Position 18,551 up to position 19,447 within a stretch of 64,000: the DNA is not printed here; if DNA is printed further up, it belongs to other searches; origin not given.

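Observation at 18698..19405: LexA-family autoproteolytic repressor transcribed divergently from the R-M/CBASS operon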

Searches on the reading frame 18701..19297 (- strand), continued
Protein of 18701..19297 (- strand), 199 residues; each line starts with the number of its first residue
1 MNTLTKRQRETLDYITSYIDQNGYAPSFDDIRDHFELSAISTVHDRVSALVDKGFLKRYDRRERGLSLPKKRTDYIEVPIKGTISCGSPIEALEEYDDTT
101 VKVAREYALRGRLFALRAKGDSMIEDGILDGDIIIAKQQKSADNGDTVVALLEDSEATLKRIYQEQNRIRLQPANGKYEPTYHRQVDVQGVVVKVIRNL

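Call 54: search_protein_families(library=pfam, alignment_id=A3, max_evalue=0.00001)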
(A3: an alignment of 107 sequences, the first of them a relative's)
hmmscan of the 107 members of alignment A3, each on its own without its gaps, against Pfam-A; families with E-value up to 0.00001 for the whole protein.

A. member 1, L007:10040-10846:+ (269 aa): 0 families

B. families by the number of members that match (of 107 scanned): 71 families (the first 25 are shown)
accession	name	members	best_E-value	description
PF01555.25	N6_N4_Mtase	5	7.8e-64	DNA methylase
PF02086.21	MethyltransfD12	5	3e-42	D12 class N6 adenine-specific DNA methyltransferase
PF15515.12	MvaI_BcnI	4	1.5e-50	MvaI/BcnI restriction endonuclease family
PF09195.17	Endonuc-BglII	3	1e-20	Restriction endonuclease BglII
PF09504.16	RE_Bsp6I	3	1.6e-17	Bsp6I restriction endonuclease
PF13828.11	DUF4190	3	4.8e-14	Domain of unknown function (DUF4190)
PF09573.16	RE_TaqI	2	2.6e-37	TaqI restriction endonuclease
PF00005.33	ABC_tran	2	7.5e-34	ABC transporter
PF00210.30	Ferritin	2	2.9e-33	Ferritin-like domain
PF07669.17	Eco57I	2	5.2e-20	Eco57I restriction-modification methylase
PF02384.22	N6_Mtase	2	1.9e-12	N-6 DNA Methylase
PF03602.21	Cons_hypoth95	2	3.1e-07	Conserved hypothetical protein 95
PF01019.26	G_glu_transpept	1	3.5e-140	Gamma-glutamyltranspeptidase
PF06418.20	CTP_synth_N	1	9.6e-105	CTP synthase N-terminus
PF00749.27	tRNA-synt_1c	1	6.2e-101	tRNA synthetases class I (E and Q), catalytic domain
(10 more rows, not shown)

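Call 58: search_protein_families(library=pfam, alignment_id=A4, max_evalue=0.00001)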
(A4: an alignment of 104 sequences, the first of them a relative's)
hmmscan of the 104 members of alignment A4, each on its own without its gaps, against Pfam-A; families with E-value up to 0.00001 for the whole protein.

A. member 1, L007:8455-8889:- (145 aa): 0 families

B. families by the number of members that match (of 104 scanned): 93 families (the first 25 are shown)
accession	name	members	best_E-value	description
PF04294.18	VanW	3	5.1e-43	VanW like protein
PF12229.13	PG_binding_4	3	2.7e-27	Putative peptidoglycan binding domain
PF17764.6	PriA_3primeBD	2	4.7e-27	3'DNA-binding domain (3'BD)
PF01926.29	MMR_HSR1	2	2.6e-25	50S ribosome-binding GTPase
PF18074.6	PriA_C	2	1.2e-18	Primosomal protein N C-terminal domain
PF00270.35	DEAD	2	2e-16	DEAD/DEAH box helicase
PF00403.32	HMA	2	5e-15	Heavy-metal-associated domain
PF02421.24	FeoB_N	2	1.3e-12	Ferrous iron transport protein B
PF04851.21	ResIII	2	3e-12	Type III restriction enzyme, res subunit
PF00271.37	Helicase_C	2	2.8e-11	Helicase conserved C-terminal domain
PF18319.7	Zn_ribbon_PriA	2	1.5e-10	PriA DNA helicase Cys-rich region (CRR) domain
PF00009.33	GTP_EFTU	2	1.3e-09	Elongation factor Tu GTP binding domain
PF00350.29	Dynamin_N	2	3.2e-09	Dynamin family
PF00221.24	Lyase_aromatic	1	8.8e-184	Aromatic amino acid lyase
PF13651.11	EcoRI_methylase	1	3.3e-142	Adenine-specific methyltransferase EcoRI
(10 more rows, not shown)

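Call 59: search_protein_families(library=padloc, alignment_id=A4, max_evalue=0.00001)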
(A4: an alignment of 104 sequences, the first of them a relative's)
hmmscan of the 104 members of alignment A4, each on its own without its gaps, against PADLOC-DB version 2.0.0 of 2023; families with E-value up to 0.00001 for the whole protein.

A. member 1, L007:8455-8889:- (145 aa): 0 families

B. families by the number of members that match (of 104 scanned): 79 families (the first 25 are shown)
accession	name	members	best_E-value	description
PDLC04686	PDC-M50A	2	2.8e-51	-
PDLC04685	PDC-M50A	2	6e-41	-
PDLC04140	mad8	2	1.3e-33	mads_8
PDLC04687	PDC-M50A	2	1.2e-20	-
PDLC04684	PDC-M50A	2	5.1e-20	-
PDLC01055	HerA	2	1.1e-11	Type III coevolved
PDLC01447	Cas4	2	8.8e-11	"CAS-I,CAS-II,CAS-III,CAS-IV,CAS-V,CAS-VI; acquisition_associated"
PDLC03297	MTase_II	1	1.1e-132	Type II methyltransferase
PDLC04948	PDC-S19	1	2.6e-129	-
PDLC04914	PDC-S11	1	1.6e-127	-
PDLC00788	Cyclase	1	2.7e-105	oligonucleotide-cyclase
PDLC04911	PDC-S11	1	2e-97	-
PDLC04912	PDC-S11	1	2.5e-91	-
PDLC05041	PDC-S57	1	3.6e-71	-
PDLC00433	ThsB1|ThsB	1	1.8e-67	TIR-like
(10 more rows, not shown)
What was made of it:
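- Genes on the 5' side of lexA in 80 loci are mostly ordinary housekeeping genes (calls 58, 59).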

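Call 61: find_encoding_contigs(protein=P0040, flank=10000, max_places=2)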
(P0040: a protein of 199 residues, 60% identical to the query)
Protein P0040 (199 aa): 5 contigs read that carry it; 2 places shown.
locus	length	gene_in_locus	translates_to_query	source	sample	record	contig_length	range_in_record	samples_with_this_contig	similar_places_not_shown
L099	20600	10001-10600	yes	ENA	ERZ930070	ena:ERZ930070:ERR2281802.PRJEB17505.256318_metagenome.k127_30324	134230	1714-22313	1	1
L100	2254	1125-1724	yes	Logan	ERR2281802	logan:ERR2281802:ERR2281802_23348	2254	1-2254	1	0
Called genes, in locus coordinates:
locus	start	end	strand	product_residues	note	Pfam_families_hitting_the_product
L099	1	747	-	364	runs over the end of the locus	PF01807:Zn_ribbon_DnaG, PF08275:DNAG_N (faint), PF13155:Toprim_2, PF13362:Toprim_3 (weak), PF13662:Toprim_4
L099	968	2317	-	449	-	PF13191:AAA_16 (faint), PF01935:DUF87 (weak), PF10412:TrwB_AAD_bind (faint)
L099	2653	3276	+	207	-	-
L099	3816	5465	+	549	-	PF00239:Resolvase, PF13408:Zn_ribbon_recom (weak)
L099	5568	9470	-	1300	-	PF00583:Acetyltransf_1, PF13508:Acetyltransf_7, PF13673:Acetyltransf_10 (weak)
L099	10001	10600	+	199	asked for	PF01726:LexA_DNA_bind, PF13730:HTH_36 (faint), PF00717:Peptidase_S24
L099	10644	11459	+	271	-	-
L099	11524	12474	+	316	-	PF02661:Fic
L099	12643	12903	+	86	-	-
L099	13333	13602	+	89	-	-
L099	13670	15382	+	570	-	-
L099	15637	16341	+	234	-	PF05707:Zot (weak)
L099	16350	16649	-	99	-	PF08401:ArdcN (weak)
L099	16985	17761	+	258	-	PF23343:REP_ORF2-G2P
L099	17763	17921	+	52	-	-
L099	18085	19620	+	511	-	PF00239:Resolvase, PF07508:Recombinase, PF13408:Zn_ribbon_recom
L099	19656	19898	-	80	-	PF01541:GIY-YIG, PF10544:T5orf172 (weak)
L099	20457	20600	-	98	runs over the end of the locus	-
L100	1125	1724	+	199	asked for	PF01726:LexA_DNA_bind, PF13730:HTH_36 (faint), PF00717:Peptidase_S24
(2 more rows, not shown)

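Call 62: find_encoding_contigs(protein=P0033, flank=10000, max_places=2)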
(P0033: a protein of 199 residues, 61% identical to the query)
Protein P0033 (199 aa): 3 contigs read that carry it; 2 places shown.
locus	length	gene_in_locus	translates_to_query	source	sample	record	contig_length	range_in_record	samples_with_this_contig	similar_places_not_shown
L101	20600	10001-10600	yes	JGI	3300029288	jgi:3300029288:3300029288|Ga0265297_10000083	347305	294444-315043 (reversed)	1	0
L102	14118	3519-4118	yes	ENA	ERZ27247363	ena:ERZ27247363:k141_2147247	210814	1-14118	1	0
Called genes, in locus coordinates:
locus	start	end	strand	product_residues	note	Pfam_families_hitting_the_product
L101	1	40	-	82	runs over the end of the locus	-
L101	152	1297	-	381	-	-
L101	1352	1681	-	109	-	PF24709:DUF7670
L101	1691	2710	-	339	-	-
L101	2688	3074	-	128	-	-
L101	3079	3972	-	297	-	-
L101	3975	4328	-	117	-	-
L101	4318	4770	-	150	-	-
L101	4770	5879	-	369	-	-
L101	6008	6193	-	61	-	-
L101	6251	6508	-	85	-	-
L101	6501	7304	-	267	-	PF00665:rve, PF13683:rve_3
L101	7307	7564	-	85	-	PF01527:HTH_Tnp_1, PF13384:HTH_23 (weak)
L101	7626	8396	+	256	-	-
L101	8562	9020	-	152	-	PF02945:Endonuclease_7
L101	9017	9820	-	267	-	PF01555:N6_N4_Mtase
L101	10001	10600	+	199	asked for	PF01726:LexA_DNA_bind, PF00717:Peptidase_S24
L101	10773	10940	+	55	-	-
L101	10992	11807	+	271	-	-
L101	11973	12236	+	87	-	-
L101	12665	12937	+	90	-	-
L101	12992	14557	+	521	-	-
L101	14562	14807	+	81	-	-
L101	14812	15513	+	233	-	PF05707:Zot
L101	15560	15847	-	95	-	-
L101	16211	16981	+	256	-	PF23343:REP_ORF2-G2P, PF20199:RepSA (faint)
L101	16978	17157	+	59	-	-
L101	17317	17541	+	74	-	-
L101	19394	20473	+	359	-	PF00089:Trypsin, PF10459:Peptidase_S46 (faint), PF13365:Trypsin_2, PF13180:PDZ_2, PF17820:PDZ_6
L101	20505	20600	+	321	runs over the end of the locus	PF00294:PfkB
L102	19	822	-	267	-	PF00665:rve, PF13683:rve_3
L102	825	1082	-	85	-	PF01527:HTH_Tnp_1, PF13384:HTH_23 (weak)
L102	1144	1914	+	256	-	-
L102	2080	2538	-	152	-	PF02945:Endonuclease_7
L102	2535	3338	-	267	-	PF01555:N6_N4_Mtase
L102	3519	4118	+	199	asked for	PF01726:LexA_DNA_bind, PF00717:Peptidase_S24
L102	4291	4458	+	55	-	-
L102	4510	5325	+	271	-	-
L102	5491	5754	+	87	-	-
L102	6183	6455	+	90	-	-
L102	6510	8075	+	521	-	-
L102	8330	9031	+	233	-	PF05707:Zot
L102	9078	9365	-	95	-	-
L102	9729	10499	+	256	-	PF23343:REP_ORF2-G2P, PF20199:RepSA (faint)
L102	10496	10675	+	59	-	-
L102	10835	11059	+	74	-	-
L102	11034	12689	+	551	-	PF00239:Resolvase, PF07508:Recombinase, PF13408:Zn_ribbon_recom (weak)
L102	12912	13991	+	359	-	PF00089:Trypsin, PF10459:Peptidase_S46 (faint), PF13365:Trypsin_2, PF13180:PDZ_2, PF17820:PDZ_6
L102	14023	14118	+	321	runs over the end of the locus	PF00294:PfkB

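Call 70: find_related_loci(query=A1, collection=viral_contigs, flank=10000)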
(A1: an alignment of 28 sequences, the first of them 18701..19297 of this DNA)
Query A1 (199 aa) in viral_contigs; peptide patterns used: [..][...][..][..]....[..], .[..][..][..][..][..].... (x = any residue, [..] = any of these).
37 stretches matched a pattern; 25 encode a relative of the query (tblastn E <= 1e-3); 25 distinct loci.
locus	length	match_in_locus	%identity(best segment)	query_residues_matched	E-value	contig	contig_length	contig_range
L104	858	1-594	61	1-199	9e-92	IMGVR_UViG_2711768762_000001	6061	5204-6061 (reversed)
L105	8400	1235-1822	61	1-198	1e-80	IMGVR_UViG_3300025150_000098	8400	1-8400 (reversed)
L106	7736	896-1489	58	1-199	5e-80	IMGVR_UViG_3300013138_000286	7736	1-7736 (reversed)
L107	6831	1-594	59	1-199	6e-80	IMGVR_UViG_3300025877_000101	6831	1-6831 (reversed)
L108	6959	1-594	56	1-199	2e-78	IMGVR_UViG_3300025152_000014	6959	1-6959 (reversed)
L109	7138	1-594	57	1-199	2e-78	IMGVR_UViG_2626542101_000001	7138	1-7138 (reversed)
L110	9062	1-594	57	1-199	4e-78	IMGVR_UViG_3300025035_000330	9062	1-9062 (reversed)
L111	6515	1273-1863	58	1-199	1e-77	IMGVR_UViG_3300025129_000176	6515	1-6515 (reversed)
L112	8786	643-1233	58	1-199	1e-77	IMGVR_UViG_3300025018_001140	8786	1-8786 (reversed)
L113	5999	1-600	50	1-199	7e-63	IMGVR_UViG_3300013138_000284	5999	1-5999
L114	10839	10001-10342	42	76-192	3e-22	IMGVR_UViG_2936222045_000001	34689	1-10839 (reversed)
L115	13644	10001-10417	35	35-180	2e-21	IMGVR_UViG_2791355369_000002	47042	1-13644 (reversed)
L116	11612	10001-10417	35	35-180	6e-21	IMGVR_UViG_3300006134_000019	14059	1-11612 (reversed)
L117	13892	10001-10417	35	35-180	6e-21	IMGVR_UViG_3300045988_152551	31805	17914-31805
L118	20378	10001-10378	40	76-199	3e-19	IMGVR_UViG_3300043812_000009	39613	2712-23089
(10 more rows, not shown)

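Call 74: find_homologous_proteins(query=L027:5651-7219:+, max_evalue=1e-30)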
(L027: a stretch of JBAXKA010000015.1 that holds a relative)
Query L027:5651-7219:+ (523 aa): 8000 proteins with E <= 1e-30 among 8000 candidates; the best 120 are listed.
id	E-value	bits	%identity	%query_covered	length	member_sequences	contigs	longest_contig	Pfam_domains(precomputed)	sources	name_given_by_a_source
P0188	0.0e+0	1172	100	100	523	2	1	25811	PF00145.24,PF00717.29,PF01726.23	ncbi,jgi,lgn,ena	ncbi:MAG: transcriptional repressor LexA [Candidatus Moraniibacteriota bacterium]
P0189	2.8e-287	971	82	100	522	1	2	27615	PF00145.24,PF00717.29,PF01726.23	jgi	jgi:DNA (cytosine-5)-methyltransferase 1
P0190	1.7e-284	962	82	100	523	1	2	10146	PF00145.24,PF00717.29,PF01726.23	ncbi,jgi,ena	-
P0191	3.3e-284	961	81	100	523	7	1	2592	PF00145.24,PF00717.29,PF01726.23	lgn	-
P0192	1.5e-281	953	81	100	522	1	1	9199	PF00145.24,PF00717.29,PF01726.23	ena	-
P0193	1.7e-280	949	81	100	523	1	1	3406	PF00145.24,PF00717.29,PF01726.23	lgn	-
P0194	2.0e-280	949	81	100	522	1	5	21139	PF00145.24,PF00717.29,PF01726.23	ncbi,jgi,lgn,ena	-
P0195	2.4e-280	949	80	100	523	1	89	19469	PF00145.24,PF00717.29,PF01726.23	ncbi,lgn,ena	-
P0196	7.6e-280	947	80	100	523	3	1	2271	PF00145.24,PF00717.29,PF01726.23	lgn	-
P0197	1.8e-279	946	81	100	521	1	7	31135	PF00145.24,PF00717.29,PF01726.23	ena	-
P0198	2.9e-279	945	81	98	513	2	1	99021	PF00145.24,PF00717.29,PF01726.23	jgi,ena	-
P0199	3.0e-279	945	81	100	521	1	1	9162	PF00145.24,PF00717.29,PF01726.23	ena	-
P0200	7.1e-279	944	80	100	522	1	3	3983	PF00145.24,PF00717.29,PF01726.23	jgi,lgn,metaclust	metaclust:\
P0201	1.9e-278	942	80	100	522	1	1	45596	PF00145.24,PF00717.29,PF01726.23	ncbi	-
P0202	3.0e-278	942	80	100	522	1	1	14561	PF00145.24,PF00717.29,PF01726.23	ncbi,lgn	-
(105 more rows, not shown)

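Call 77: search_protein_families(library=phrogs, proteins=[L007:10040-10846:+, L007:11026-11286:+, L007:11722-11988:+, L007:12106-13782:+, L007:13789-14031:+, L007:14039-14752:+, L007:15384-16166:+, L092:17651-19303:+, window:18701-19297:-], max_evalue=0.001)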
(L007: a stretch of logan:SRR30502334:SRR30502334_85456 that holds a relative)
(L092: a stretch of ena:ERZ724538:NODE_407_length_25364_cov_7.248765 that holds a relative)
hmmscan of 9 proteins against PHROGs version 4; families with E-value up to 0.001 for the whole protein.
L007:10040-10846:+ (269 aa): 0 families

L007:11026-11286:+ (87 aa): 0 families

L007:11722-11988:+ (89 aa): 0 families

L007:12106-13782:+ (559 aa): 0 families

L007:13789-14031:+ (81 aa): 0 families

L007:14039-14752:+ (238 aa): 4 families
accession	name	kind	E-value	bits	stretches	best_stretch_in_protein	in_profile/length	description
phrog_197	-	moron, auxiliary metabolic gene and host takeover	1.6e-17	65.1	1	1-166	27-186/486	Zot-like toxin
phrog_1675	-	head and packaging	4.6e-09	37.2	1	2-134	3-135/353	morphogenesis (protein I of M13)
phrog_20922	-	head and packaging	4.6e-07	30.1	1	1-103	1-111/318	head morphogenesis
phrog_19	-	DNA, RNA and nucleotide metabolism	0.00062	19.7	0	3-31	356-384/621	DnaB-like replicative helicase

L007:15384-16166:+ (261 aa): 2 families
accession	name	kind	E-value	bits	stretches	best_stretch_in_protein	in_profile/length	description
phrog_3419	-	DNA, RNA and nucleotide metabolism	1.4e-31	111.1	1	7-199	35-232/289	rolling circle DNA replication initiation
phrog_3584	-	DNA, RNA and nucleotide metabolism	1.8e-14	54.8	1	5-209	3-204/265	replication initiation protein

L092:17651-19303:+ (551 aa): 3 families
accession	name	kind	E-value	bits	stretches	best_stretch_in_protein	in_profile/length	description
phrog_95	-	integration and excision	2.2e-83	281.9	1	23-520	84-584/651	integrase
phrog_125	-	DNA, RNA and nucleotide metabolism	2.5e-21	77.4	1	24-263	17-210/254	DNA invertase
phrog_6620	-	integration and excision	3.6e-08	34.2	1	23-166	52-181/201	transposase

window:18701-19297:- (199 aa): 9 families
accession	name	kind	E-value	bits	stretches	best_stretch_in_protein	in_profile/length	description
phrog_4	-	transcription regulation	5.2e-23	82.7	1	58-198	204-338/400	transcriptional repressor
phrog_811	-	DNA, RNA and nucleotide metabolism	1.5e-17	64.4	1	111-198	46-134/140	UmuD-like protein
phrog_3502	-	unknown function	2.2e-15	57.8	1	1-70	46-115/131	-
phrog_8558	-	unknown function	1e-10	42.9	1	112-196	19-108/114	-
phrog_24920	-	unknown function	3.4e-08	34.5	1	1-74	1-74/125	-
phrog_362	-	transcription regulation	8.6e-08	33.4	1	1-78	1-78/106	transcriptional repressor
phrog_6201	-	transcription regulation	8.7e-08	33.1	1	111-182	26-96/121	CI-like repressor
phrog_10470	-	DNA, RNA and nucleotide metabolism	1.9e-07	31.8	1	123-197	1-76/79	UmuD-like protein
phrog_270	-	DNA, RNA and nucleotide metabolism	0.0001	22.8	1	4-67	45-108/383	replication initiation protein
